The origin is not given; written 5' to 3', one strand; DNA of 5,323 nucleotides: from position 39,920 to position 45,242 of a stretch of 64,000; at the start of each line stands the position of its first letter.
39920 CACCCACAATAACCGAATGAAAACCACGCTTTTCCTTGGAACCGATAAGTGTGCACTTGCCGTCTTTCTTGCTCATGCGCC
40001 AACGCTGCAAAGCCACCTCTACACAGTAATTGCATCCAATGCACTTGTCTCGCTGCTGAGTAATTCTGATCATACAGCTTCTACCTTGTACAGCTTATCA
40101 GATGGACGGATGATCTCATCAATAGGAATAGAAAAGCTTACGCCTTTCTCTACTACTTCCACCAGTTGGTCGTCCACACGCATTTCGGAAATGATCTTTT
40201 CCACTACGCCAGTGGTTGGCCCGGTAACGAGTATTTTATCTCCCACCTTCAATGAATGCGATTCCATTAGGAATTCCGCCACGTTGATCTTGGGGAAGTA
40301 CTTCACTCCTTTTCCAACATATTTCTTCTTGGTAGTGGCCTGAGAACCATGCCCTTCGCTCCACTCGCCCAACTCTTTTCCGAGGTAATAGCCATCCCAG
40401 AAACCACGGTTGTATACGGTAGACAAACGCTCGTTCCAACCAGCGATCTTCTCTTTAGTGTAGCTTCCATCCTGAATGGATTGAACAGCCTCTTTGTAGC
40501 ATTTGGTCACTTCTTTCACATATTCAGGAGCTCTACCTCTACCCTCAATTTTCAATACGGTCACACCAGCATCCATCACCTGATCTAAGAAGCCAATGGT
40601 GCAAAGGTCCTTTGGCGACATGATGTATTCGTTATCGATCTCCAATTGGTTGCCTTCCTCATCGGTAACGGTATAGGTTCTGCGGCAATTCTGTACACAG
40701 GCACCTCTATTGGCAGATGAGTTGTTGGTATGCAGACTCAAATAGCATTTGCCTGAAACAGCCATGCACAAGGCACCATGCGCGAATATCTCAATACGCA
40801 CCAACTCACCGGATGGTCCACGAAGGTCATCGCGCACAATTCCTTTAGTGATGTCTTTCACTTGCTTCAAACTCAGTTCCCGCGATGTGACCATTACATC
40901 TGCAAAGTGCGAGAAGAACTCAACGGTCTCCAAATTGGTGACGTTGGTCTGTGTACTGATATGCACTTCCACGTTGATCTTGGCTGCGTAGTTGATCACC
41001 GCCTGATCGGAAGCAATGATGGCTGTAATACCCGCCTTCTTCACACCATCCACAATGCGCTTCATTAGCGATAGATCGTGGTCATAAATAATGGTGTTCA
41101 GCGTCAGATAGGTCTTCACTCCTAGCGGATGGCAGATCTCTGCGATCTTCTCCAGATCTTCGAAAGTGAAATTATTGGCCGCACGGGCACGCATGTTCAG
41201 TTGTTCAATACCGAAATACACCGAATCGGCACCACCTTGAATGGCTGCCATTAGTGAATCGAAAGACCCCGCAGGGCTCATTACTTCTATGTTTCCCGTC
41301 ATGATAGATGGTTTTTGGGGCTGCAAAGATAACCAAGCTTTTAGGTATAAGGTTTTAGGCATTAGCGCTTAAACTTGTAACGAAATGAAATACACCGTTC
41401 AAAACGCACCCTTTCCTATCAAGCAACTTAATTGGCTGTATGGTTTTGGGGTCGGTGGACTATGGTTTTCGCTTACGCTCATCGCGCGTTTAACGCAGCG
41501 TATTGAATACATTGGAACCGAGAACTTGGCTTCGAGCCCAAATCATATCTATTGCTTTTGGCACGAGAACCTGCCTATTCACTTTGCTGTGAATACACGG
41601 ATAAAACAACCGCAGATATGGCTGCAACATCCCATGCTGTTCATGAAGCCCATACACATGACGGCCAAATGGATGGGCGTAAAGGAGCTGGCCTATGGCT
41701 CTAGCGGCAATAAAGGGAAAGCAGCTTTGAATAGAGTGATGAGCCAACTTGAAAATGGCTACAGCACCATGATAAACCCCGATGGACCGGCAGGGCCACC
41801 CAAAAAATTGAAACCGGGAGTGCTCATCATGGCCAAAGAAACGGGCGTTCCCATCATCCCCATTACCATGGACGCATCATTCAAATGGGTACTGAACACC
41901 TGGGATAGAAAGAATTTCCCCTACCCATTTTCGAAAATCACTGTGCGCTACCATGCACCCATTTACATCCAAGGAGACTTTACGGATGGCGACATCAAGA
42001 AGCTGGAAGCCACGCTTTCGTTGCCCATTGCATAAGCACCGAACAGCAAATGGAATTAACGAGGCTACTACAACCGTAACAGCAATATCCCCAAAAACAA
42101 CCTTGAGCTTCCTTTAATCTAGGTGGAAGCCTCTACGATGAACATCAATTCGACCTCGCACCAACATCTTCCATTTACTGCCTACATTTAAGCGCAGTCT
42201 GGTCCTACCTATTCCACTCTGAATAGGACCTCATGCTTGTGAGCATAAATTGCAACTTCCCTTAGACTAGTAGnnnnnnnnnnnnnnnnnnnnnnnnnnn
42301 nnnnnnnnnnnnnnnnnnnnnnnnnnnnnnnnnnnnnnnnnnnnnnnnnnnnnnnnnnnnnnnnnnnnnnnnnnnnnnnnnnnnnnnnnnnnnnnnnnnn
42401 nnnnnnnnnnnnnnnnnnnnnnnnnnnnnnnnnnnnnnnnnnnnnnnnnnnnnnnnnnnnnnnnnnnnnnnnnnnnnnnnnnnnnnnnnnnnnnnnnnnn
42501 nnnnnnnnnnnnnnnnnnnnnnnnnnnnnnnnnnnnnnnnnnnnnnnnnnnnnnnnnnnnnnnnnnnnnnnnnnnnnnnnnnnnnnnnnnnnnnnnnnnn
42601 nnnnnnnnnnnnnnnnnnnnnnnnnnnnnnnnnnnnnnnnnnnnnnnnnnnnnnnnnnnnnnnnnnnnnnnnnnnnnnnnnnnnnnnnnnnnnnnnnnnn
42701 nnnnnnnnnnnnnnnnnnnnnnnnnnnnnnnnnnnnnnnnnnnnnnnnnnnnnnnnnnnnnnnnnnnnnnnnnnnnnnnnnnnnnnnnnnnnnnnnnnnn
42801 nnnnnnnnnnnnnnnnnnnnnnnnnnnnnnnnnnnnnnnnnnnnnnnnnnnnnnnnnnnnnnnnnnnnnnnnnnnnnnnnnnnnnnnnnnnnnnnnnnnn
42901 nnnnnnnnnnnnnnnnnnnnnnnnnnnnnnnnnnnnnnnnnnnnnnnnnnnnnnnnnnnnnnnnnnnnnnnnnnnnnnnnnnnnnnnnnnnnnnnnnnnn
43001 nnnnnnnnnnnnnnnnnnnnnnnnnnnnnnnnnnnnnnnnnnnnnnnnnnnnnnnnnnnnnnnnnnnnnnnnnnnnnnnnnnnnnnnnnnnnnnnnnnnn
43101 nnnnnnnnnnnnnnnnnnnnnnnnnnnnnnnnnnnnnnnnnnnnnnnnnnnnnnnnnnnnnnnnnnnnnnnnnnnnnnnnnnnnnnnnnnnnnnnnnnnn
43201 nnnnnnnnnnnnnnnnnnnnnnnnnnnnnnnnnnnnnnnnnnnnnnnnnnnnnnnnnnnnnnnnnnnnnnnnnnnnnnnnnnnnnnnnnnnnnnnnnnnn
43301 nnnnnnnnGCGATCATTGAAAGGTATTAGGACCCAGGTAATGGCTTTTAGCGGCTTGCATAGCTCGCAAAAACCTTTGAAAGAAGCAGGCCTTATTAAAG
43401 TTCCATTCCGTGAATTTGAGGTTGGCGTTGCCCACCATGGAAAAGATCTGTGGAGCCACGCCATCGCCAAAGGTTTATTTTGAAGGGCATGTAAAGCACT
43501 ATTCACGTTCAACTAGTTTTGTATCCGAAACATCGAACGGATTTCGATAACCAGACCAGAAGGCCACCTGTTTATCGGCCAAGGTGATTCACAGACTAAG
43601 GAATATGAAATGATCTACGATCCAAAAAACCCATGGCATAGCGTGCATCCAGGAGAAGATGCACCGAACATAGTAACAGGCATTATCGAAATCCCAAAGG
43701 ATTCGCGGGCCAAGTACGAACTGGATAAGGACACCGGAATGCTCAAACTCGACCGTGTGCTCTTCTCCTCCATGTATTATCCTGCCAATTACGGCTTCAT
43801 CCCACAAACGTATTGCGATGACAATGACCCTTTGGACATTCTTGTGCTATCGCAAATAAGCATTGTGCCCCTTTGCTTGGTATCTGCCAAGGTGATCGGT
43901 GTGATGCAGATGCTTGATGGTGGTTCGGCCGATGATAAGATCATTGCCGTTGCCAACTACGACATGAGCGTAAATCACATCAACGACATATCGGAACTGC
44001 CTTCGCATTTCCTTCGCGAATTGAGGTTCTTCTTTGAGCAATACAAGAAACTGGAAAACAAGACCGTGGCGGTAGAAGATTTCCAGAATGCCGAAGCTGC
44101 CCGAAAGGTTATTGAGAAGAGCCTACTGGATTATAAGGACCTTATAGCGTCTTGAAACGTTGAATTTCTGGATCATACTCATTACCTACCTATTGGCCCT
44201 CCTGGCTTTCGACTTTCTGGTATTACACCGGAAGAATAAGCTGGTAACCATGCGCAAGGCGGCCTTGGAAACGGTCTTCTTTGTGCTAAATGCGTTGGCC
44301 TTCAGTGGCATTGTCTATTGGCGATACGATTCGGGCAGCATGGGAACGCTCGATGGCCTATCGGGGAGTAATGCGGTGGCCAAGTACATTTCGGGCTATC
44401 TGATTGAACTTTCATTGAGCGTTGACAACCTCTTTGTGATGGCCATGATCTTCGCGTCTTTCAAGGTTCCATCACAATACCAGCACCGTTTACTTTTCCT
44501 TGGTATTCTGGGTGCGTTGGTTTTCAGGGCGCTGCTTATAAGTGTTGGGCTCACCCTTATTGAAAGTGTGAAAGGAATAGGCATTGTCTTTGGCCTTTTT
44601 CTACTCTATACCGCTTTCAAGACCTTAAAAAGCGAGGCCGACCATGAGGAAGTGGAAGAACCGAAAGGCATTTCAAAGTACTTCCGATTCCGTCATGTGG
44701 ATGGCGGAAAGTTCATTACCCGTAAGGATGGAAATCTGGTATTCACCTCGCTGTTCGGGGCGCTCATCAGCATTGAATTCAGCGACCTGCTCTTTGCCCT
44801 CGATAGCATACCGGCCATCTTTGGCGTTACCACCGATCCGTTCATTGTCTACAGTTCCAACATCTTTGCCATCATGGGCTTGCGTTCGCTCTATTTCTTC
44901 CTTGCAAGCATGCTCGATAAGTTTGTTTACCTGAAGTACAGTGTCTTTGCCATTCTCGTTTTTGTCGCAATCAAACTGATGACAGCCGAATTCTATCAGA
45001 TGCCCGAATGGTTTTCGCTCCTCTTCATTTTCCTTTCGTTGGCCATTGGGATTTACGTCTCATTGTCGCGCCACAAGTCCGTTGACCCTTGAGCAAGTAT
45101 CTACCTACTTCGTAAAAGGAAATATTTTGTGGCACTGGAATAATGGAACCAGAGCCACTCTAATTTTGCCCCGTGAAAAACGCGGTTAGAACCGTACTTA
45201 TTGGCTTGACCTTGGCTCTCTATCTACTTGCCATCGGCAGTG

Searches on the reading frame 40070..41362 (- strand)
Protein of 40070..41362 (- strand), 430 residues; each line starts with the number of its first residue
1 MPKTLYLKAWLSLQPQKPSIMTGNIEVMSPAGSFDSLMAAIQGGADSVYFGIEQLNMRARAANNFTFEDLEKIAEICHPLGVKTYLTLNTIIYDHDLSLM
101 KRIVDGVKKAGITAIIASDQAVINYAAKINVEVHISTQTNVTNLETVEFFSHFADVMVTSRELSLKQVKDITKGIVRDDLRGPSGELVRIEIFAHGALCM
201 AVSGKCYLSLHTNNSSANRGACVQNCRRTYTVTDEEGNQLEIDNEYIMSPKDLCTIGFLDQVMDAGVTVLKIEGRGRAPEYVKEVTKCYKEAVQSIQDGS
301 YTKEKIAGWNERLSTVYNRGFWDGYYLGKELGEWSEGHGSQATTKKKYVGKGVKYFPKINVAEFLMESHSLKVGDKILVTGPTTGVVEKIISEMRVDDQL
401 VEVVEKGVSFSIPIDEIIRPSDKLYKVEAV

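Call 75: search_protein_families(library=pfam, proteins=[window:40070-41362:-], max_evalue=0.0001)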
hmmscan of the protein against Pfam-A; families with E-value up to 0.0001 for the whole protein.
window:40070-41362:- (430 aa): 1 family
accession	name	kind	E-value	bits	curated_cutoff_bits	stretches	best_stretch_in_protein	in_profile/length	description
PF01136.24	Peptidase_U32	-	5.3e-63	212.9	22.4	1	100-329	4-230/233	Peptidase family U32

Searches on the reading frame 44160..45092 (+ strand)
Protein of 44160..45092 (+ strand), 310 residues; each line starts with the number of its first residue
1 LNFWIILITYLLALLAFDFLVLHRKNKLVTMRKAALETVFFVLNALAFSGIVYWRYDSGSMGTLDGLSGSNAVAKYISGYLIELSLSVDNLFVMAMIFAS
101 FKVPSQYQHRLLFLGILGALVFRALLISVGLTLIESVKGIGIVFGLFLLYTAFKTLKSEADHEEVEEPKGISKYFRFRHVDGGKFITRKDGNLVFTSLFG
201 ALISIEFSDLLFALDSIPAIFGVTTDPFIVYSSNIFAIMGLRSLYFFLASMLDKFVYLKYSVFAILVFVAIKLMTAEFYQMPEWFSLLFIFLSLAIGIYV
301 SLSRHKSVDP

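Call 30: search_protein_families(library=pfam, proteins=[window:44160-45092:+], max_evalue=0.001)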
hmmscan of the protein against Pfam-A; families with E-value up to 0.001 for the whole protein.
window:44160-45092:+ (310 aa): 1 family
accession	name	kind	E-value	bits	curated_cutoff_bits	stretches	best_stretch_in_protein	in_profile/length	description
PF03741.22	TerC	-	3.8e-52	177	27.8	1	78-275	2-176/178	Integral membrane protein TerC family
